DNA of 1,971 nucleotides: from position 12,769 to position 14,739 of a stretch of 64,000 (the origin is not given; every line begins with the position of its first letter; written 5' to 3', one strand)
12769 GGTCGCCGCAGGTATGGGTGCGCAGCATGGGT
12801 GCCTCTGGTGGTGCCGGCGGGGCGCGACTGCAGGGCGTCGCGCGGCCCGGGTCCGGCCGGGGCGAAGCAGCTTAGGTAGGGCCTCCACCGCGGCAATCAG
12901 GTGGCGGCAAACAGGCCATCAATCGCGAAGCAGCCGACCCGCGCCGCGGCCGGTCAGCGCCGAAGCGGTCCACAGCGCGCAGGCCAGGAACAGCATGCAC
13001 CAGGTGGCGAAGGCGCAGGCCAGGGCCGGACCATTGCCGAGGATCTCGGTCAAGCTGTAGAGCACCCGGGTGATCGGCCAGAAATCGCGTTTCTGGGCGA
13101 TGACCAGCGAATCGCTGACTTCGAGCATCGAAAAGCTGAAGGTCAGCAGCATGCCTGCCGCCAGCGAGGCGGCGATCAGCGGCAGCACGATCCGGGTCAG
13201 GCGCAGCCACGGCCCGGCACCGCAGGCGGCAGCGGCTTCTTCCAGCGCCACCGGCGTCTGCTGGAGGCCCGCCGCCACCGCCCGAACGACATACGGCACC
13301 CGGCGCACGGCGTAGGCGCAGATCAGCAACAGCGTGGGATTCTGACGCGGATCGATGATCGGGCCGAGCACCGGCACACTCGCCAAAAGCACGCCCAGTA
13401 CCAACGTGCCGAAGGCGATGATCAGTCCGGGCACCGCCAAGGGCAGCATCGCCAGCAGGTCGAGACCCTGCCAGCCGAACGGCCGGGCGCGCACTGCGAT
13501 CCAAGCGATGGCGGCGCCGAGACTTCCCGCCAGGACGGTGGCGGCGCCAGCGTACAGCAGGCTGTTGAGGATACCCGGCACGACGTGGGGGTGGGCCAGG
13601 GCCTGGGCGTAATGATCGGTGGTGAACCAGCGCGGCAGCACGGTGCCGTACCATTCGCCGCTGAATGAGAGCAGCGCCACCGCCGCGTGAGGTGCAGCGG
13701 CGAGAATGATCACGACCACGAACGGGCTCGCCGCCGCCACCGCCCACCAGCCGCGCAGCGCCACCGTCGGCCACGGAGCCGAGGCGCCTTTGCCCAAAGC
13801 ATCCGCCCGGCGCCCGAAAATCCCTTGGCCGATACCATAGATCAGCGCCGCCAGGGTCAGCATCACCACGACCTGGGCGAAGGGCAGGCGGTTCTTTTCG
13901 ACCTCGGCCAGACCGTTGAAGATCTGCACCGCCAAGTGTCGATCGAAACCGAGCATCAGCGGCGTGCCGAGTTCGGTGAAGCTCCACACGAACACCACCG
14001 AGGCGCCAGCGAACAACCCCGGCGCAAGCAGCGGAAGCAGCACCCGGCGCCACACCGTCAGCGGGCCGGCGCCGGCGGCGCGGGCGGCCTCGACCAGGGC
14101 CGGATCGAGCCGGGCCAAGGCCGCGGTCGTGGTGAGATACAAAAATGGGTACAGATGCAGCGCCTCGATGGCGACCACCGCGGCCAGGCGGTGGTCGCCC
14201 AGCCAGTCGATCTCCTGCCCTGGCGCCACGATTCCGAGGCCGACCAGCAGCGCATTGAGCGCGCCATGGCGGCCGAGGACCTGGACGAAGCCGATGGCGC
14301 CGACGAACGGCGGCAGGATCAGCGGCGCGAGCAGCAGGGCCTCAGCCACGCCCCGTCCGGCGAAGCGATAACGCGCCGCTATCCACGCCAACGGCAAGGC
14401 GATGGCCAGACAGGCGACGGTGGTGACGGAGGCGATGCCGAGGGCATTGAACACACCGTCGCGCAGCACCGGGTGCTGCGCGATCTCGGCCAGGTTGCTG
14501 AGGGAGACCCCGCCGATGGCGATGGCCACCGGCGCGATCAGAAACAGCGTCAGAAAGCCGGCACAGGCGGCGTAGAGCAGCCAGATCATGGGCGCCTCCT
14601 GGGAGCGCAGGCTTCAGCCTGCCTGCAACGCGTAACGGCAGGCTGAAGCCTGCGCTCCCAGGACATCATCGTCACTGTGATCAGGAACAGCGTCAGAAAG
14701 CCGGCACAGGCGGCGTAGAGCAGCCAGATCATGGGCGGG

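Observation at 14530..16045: Iron ABC transporter operon rebuilt around a thrice-repeated hairpin + 'start-donor' leader module, with two inserted paralogous secreted-protein genes chained by ATGA overlaps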

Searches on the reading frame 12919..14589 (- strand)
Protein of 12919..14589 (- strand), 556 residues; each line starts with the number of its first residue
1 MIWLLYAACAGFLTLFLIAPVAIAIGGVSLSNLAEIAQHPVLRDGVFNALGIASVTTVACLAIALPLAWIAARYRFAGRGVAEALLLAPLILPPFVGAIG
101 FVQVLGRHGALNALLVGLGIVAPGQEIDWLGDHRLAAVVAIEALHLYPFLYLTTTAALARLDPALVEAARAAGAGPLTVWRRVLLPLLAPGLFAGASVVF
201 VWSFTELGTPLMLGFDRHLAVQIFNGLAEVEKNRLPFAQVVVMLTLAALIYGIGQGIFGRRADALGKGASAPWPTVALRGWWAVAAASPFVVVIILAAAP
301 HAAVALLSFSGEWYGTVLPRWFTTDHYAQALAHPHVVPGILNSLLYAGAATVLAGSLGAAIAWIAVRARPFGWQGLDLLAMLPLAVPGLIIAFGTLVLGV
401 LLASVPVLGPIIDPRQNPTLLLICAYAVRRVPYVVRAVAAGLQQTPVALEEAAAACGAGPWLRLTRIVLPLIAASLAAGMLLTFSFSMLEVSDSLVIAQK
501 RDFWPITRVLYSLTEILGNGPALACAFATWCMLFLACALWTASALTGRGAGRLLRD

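Call 6: search_protein_families(library=pfam, proteins=[window:12919-14589:-], max_evalue=0.1)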
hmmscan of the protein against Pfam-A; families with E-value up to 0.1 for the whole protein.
window:12919-14589:- (556 aa): 1 family
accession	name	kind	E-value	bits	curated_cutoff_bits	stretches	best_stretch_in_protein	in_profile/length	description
PF00528.27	BPD_transp_1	-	2e-27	96.5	26.4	2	65-262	2-182/184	Binding-protein-dependent transport system inner membrane component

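Call 24: find_homologous_proteins(query=window:12919-14589:-, max_evalue=1e-20)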
Query window:12919-14589:- (556 aa): 6758 proteins with E <= 1e-20 among 8000 candidates; the best 120 are listed.
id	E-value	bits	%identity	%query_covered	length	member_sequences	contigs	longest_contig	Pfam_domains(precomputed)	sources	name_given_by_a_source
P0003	0.0e+0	1180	100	100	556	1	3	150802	PF00528.28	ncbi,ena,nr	ncbi:ABC transporter permease [Planctomycetota bacterium]|nr:ABC transporter permease [Planctomyceto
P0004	4.9e-238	810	94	73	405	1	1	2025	PF00528.28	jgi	jgi:iron(III) transport system permease protein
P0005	1.0e-185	637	58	100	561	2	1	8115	PF00528.28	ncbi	-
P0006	3.1e-185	635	60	99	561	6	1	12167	PF00528.28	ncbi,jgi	jgi:iron(III) transport system permease protein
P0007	6.2e-185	634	58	100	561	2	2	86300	PF00528.28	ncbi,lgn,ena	-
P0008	4.4e-184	632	59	100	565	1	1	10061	PF00528.28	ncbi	-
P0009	8.6e-184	631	62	91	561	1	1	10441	PF00528.28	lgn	-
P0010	2.5e-183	629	60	100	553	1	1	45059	PF00528.28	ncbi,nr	ncbi:MAG TPA: ABC transporter permease subunit [Planctomycetota bacterium]|nr:ABC transporter permea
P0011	7.6e-183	628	57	100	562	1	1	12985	PF00528.28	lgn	-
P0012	1.3e-182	627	60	95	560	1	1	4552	PF00528.28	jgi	jgi:iron(III) transport system permease protein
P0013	4.1e-182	625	59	95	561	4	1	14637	PF00528.28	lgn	-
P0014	7.3e-182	624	59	100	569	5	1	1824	PF00528.28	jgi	jgi:iron(III) transport system permease protein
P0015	2.0e-181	623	57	97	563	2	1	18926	PF00528.28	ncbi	-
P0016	2.4e-181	623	59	100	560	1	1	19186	PF00528.28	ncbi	-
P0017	3.9e-181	622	57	99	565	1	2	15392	PF00528.28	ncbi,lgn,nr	ncbi:MAG: iron ABC transporter permease [Planctomycetes bacterium]|nr:iron ABC transporter permease 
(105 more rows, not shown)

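Call 25: find_encoding_contigs(protein=P0004, flank=3000)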
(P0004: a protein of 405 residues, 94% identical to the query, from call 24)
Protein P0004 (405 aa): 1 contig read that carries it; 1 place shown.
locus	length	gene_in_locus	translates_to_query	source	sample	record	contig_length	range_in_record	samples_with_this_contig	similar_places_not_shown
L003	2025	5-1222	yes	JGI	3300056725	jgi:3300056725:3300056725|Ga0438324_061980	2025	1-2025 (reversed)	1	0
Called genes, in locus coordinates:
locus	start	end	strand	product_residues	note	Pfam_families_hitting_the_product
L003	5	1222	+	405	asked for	PF00528:BPD_transp_1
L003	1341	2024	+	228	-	?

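Call 27: find_encoding_contigs(protein=P0010, flank=5000, max_places=2)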
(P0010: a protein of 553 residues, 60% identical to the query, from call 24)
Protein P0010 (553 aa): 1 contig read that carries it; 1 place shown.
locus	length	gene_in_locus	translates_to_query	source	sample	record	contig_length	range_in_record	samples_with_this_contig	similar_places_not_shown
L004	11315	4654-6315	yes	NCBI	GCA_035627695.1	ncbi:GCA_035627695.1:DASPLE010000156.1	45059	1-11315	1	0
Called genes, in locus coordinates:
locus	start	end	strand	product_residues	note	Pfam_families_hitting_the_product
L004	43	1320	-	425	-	PF00923:TAL_FSA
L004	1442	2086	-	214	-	-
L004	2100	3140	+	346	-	PF00005:ABC_tran, PF13304:AAA_21 (faint), PF08402:TOBE_2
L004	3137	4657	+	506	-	PF01547:SBP_bac_1 (weak), PF13531:SBP_bac_11, PF13343:SBP_bac_6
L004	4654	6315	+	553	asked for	PF00528:BPD_transp_1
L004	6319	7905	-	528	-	PF13243:SQHop_cyclase_C (faint)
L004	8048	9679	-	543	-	PF13243:SQHop_cyclase_C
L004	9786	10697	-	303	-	PF24096:DUF7379, PF12697:Abhydrolase_6 (weak)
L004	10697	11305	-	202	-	PF04299:FMN_bind_2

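Call 28: find_encoding_contigs(protein=P0006, flank=5000, max_places=2)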
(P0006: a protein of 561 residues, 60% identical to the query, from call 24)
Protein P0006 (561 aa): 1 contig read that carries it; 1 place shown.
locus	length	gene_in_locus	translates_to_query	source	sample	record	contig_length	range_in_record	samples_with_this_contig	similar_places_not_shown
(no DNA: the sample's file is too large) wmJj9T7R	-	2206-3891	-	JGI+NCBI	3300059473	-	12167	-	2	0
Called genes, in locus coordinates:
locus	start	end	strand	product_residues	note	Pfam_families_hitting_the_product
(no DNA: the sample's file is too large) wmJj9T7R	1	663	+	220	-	?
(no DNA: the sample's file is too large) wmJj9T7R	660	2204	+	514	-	PF13416:SBP_bac_8, PF13343:SBP_bac_6, PF13531:SBP_bac_11, PF01547:SBP_bac_1 (weak)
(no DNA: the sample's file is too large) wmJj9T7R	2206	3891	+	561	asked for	PF00528:BPD_transp_1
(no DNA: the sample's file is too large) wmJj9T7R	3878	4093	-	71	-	PF04324:Fer2_BFD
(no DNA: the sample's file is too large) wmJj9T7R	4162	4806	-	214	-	-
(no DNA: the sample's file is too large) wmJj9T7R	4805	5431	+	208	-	PF01965:DJ-1_PfpI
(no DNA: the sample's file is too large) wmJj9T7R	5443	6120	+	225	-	-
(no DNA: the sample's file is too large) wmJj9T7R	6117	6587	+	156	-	PF01467:CTP_transf_like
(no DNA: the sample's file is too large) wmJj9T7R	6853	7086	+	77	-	-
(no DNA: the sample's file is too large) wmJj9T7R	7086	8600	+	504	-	PF03109:ABC1, PF01163:RIO1 (faint), PF01636:APH (weak)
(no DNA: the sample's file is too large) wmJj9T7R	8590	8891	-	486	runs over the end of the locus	PF01487:DHquinase_I, PF08501:Shikimate_dh_N, PF01488:Shikimate_DH, PF18317:SDH_C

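Call 29: find_encoding_contigs(protein=P0007, flank=5000, max_places=2)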
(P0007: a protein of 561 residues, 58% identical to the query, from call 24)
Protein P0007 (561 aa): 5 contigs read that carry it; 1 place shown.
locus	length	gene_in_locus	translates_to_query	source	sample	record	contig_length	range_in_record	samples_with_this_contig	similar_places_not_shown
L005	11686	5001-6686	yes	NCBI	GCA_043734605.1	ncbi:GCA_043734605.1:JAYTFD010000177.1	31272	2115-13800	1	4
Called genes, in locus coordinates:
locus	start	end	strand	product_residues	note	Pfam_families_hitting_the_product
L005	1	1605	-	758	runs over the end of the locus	PF01138:RNase_PH, PF03725:RNase_PH_C, PF03726:PNPase (weak), PF01138:RNase_PH, PF00013:KH_1, PF22675:KH-I_KHDC4-BBP (faint), PF00575:S1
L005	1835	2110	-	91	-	PF00312:Ribosomal_S15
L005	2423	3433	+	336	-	PF00005:ABC_tran, PF13304:AAA_21 (weak), PF08402:TOBE_2 (weak)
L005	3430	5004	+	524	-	PF01547:SBP_bac_1 (weak), PF13416:SBP_bac_8, PF13343:SBP_bac_6, PF13531:SBP_bac_11 (weak)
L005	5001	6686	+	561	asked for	PF00528:BPD_transp_1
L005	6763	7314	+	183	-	PF19920:bpX4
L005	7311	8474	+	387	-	PF20030:bpMoxR, PF07728:AAA_5, PF17868:AAA_lid_8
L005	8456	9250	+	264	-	PF19918:BpX2_N, PF20005:fvmX7 (weak)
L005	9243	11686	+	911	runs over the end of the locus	PF19915:bpX0, PF19917:bpX1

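Call 83: search_protein_families(library=ncbifam, proteins=[window:12919-14589:-], max_evalue=0.001)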
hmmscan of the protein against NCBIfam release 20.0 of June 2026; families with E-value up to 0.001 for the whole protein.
window:12919-14589:- (556 aa): 35 families (the best 25 are shown)
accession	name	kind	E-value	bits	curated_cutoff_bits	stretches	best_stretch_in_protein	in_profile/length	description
TIGR01581.1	Mo_ABC_porter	hypoth_equivalog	2.1e-33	115.7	210.3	2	42-230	19-203/225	ABC transporter permease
TIGR02141.1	modB_ABC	equivalog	1.2e-32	113.2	182.6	2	50-249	4-199/208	molybdate ABC transporter permease subunit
TIGR02139.1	permease_CysT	equivalog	1.5e-31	109.9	246.1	2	323-499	35-212/265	sulfate ABC transporter permease subunit CysT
TIGR03262.1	PhnU2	equivalog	4.3e-31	108.2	593.25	2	26-395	36-391/546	putative 2-aminoethylphosphonate ABC transporter permease subunit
NF011624.0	PRK15050.1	equivalog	5.5e-29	101.2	247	2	26-257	55-285/297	2-aminoethylphosphonate ABC transporter permease subunit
NF008208.0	PRK10971.1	equivalog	1.6e-28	100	415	2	325-498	45-219/277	sulfate/thiosulfate ABC transporter permease CysT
NF006939.0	PRK09421.1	equivalog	1.4e-27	96.5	262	2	48-210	14-168/230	molybdate ABC transporter permease subunit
TIGR00969.1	3a0106s02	subfamily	2.8e-25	89.3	240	2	325-498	48-222/272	sulfate ABC transporter permease subunit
NF040839.1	tungstate_WtpB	equivalog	4.8e-25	88.6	340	2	5-246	5-238/251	tungstate ABC transporter permease WtpB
NF007044.0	PRK09497.1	equivalog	1.8e-24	86.7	348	2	29-204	49-219/285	spermidine/putrescine ABC transporter permease PotB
TIGR03255.1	PhnV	equivalog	2e-23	83.5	358.7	2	276-514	10-235/270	2-aminoethylphosphonate ABC transport system, membrane component PhnV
NF007963.0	PRK10683.1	equivalog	9.8e-23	81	489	1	28-250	81-299/317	putrescine ABC transporter permease PotH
NF007047.0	PRK09500.1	equivalog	1.7e-22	80.3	326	2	292-523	13-230/257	spermidine/putrescine ABC transporter permease PotC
TIGR03226.1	PhnU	equivalog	6e-20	71.9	283.45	2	26-251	73-297/311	2-aminoethylphosphonate ABC transporter permease subunit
NF007852.0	PRK10561.1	equivalog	2.2e-12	47.4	335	2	7-205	33-228/295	sn-glycerol-3-phosphate ABC transporter permease UgpA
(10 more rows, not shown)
